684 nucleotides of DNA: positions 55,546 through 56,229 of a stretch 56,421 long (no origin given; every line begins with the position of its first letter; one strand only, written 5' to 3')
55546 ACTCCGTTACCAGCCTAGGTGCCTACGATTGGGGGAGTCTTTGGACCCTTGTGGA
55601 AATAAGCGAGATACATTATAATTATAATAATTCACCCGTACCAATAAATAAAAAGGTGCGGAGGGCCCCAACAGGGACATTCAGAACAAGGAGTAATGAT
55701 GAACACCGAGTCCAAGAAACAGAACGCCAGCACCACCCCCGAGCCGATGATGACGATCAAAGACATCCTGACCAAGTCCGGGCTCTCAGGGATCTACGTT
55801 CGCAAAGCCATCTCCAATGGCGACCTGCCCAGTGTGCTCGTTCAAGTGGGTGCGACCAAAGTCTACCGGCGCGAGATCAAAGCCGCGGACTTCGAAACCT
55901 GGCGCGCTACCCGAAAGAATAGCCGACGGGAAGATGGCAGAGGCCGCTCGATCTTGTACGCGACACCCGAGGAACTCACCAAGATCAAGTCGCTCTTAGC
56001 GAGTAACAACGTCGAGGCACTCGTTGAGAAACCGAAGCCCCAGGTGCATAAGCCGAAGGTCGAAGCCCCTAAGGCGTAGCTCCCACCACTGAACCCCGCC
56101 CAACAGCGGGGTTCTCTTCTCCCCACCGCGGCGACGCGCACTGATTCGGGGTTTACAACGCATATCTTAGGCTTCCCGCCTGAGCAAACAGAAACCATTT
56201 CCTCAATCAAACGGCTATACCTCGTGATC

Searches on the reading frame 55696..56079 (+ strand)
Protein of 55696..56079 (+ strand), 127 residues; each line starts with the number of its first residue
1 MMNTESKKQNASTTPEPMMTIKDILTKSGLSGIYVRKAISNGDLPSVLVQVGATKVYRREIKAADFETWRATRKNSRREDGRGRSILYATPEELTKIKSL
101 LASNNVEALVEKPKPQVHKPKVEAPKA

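Call 11: search_protein_families(library=phrogs, proteins=[window:55696-56079:+], max_evalue=0.01)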
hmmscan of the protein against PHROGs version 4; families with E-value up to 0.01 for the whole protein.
window:55696-56079:+ (127 aa): 2 families
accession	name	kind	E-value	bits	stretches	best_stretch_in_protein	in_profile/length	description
phrog_66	-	integration and excision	0.0038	17.9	1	4-83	79-153/412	excisionase and transcriptional regulator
phrog_7338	-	unknown function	0.0055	17.9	1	10-76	22-83/87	-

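Call 12: search_protein_families(library=pfam, proteins=[window:55696-56079:+], max_evalue=0.01)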
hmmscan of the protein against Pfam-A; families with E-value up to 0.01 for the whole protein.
window:55696-56079:+ (127 aa): 0 families

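Call 19: find_related_loci(query=window:55696-56079:+, collection=viral_contigs, flank=4000)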
Query window:55696-56079:+ (127 aa) in viral_contigs; peptide patterns used: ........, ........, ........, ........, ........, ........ (x = any residue, [..] = any of these).
16 stretches matched a pattern, but none encodes a relative of the query by tblastn (E <= 1e-3).

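Call 21: find_encoding_contigs(protein=window:55696-56079:+, flank=5000, max_places=10)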
Protein window:55696-56079:+ (127 aa): no gene with exactly this product is on record in the collection.

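Call 40: find_encoding_contigs(protein=window:55699-56079:+, flank=3000, max_places=10)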
Protein window:55699-56079:+ (126 aa): 7 contigs read that carry it; 4 places shown.
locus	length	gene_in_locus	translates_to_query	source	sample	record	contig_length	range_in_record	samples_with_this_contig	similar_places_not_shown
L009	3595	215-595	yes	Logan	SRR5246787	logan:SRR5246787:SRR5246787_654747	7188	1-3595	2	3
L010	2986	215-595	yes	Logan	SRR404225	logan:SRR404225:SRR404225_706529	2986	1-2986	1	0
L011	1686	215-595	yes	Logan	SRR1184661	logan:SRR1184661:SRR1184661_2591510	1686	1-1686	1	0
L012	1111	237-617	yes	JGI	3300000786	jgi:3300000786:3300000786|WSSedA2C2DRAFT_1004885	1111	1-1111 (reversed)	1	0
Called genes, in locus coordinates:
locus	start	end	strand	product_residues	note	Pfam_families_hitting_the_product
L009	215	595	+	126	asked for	-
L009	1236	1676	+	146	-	-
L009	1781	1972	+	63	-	-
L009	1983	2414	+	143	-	-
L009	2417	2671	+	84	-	-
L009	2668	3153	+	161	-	PF08241:Methyltransf_11 (faint)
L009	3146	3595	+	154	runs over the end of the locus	-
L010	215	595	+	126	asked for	-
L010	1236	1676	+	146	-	-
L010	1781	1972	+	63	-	-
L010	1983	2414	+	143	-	-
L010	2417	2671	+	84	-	-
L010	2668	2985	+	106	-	?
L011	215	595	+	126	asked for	-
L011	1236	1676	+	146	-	-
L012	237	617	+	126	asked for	-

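Call 60: find_homologous_proteins(query=window:55699-56079:+, max_evalue=0.00001)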
Query window:55699-56079:+ (126 aa): 2 proteins with E <= 0.00001 among 17 candidates.
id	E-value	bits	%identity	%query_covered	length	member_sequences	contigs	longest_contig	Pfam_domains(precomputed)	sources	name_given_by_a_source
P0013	4.1e-74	264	100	100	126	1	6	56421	-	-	-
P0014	7.9e-36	140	60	96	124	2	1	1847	-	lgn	-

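Call 61: find_encoding_contigs(protein=P0014, flank=3000, max_places=5)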
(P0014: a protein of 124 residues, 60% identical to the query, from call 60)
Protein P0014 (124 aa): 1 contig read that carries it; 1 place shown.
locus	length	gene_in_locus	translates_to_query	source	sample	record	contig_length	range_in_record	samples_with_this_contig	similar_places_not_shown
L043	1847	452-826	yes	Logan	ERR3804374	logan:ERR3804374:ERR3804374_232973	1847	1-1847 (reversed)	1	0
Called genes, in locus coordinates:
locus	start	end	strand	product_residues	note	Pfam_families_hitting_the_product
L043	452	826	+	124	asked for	-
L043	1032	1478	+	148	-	-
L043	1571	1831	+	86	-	-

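Call 74: search_solved_structures(query=A4, max_evalue=10, show_alignments=2)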
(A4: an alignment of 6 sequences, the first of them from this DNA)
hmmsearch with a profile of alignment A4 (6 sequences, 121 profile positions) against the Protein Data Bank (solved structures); distinct sequences matched with E-value up to 10: 6.
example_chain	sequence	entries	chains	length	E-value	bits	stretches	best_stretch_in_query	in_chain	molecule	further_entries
4tq0_B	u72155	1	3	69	0.032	17.3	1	55-111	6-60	Autophagy-related protein 16-1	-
5d7g_B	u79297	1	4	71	0.033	17.3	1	55-111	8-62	Autophagy-related protein 16-1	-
7qnt_AAA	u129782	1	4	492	0.57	13.3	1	74-105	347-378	TarM(Se)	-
1z4h_A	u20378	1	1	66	0.65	13.1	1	3-43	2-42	Tor inhibition protein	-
7qd7_AAA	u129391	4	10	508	0.66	13.1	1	74-105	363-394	TarM(Se)_G117R | TarM(Se)_G117R-4RboP | TarM(Se)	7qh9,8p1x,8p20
7vdt_A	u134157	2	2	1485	8.7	9.5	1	53-116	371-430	Isoform 2 of Transcription activator BRG1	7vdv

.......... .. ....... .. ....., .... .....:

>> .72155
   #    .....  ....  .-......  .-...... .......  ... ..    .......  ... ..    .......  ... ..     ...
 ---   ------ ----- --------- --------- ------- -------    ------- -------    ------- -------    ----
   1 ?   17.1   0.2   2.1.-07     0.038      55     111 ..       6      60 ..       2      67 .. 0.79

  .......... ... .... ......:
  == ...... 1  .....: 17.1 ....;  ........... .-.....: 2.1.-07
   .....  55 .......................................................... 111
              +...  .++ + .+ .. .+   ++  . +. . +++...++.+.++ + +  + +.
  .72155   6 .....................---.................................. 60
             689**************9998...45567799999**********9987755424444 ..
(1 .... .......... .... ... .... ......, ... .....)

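Call 82: predict_structure(alignment_id=A5)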
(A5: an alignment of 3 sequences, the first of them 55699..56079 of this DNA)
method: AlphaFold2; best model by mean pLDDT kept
length: 126 residues; sequences in the alignment: 3
mean_pLDDT: 64.6   pTM: 0.46
mean pLDDT of the five models: 64.6, 62.3, 57.6, 46.3, 43.4
residues with pLDDT >= 90: 0; 70-90: 55; 50-70: 34; < 50: 37
segments of 3 or more residues with pLDDT < 50: 2-12, 81-88, 105-110, 117-119, 123-126
pLDDT, mean of each block of 10 residues (from residue 1): 42 68 77 81 85 80 83 55 48 63 52 50 47
secondary structure, 60 per line:
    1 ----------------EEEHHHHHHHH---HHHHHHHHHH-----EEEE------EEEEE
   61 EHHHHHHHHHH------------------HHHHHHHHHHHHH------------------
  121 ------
elements in order: E17-19 H20-27 H31-40 E46-49 E56-61 H62-71 H90-102

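Call 84: fold_search(model_id=the predicted structure, library=pdb)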
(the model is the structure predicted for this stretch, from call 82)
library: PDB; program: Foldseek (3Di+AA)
matches with E <= 10: 828; with E <= 0.001: 0
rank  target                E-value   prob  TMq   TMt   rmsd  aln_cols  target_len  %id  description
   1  7dvt                  1.1e-02  0.82  0.28  0.25  12.9       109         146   19  Crystal structure of heme sensor protein PefR in complex with heme and carbon monoxide (released 2021-09-29)
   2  7dvr                  1.7e-02  0.75  0.28  0.25  13.9       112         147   19  Crystal structure of heme sensor protein PefR from Streptococcus agalactiae in complex with heme (released 2021-09-29)
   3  6ama_B                3.1e-02  1.00  0.36  0.73   3.4        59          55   20  Structure of S. coelicolor/S. venezuelae BldC-smeA-ssfA complex to 3.09 Angstrom (released 2018-03-28)
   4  7dvu                  3.7e-02  0.60  0.28  0.25  12.1       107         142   20  Crystal structure of heme sensor protein PefR in complex with heme and cyanide (released 2021-09-29)
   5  7dvs_B                4.8e-02  0.63  0.28  0.26  10.7       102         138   19  Crystal structure of Apo (heme-free) PefR (released 2021-09-29)
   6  6amk_B                6.3e-02  1.00  0.35  0.78   2.8        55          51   20  Structure of Streptomyces venezuelae BldC-whiI opt complex (released 2018-03-28)
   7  4j2n_C                7.6e-02  1.00  0.33  0.70   2.5        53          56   23  Crystal Structure of mycobacteriophage Pukovnik Xis (released 2013-10-23)
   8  6ama_Y                8.2e-02  0.99  0.36  0.71   2.8        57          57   21  Structure of S. coelicolor/S. venezuelae BldC-smeA-ssfA complex to 3.09 Angstrom (released 2018-03-28)
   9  5d90_C                8.2e-02  0.84  0.32  0.30  13.3        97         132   14  Crystal structure of HiNmlR, a MerR family regulator lacking the sensor domain, bound to promoter DNA (released 2016-06-29)
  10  6ama_H                8.7e-02  0.99  0.36  0.73   2.9        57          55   21  Structure of S. coelicolor/S. venezuelae BldC-smeA-ssfA complex to 3.09 Angstrom (released 2018-03-28)
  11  5d90_A                9.3e-02  0.69  0.31  0.31  13.0        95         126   19  Crystal structure of HiNmlR, a MerR family regulator lacking the sensor domain, bound to promoter DNA (released 2016-06-29)
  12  7z1o_O                9.9e-02  0.41  0.26  0.07  21.6       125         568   14  Structure of yeast RNA Polymerase III PTC + NTPs (released 2022-08-31)
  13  4j2n_A                1.1e-01  0.99  0.33  0.71   2.5        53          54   23  Crystal Structure of mycobacteriophage Pukovnik Xis (released 2013-10-23)
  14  5d90_B                1.4e-01  0.57  0.30  0.31  13.8       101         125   20  Crystal structure of HiNmlR, a MerR family regulator lacking the sensor domain, bound to promoter DNA (released 2016-06-29)
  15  7dvv_B                1.4e-01  0.41  0.28  0.26  10.9       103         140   18  Heme sensor protein PefR from Streptococcus agalactiae bound to operator DNA (28-mer) (released 2021-09-29)
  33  4lhf                  2.8e-01  0.92  0.33  0.48   3.1        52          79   15  Crystal structure of a DNA binding protein from phage P2 (released 2014-03-05)
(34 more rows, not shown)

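Call 87: search_dna_similar(query=window:55699-56079:+, collection=phages, mode=protein, max_evalue=0.001, max_rows=20)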
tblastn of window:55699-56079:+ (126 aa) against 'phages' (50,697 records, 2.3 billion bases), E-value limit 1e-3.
No match.
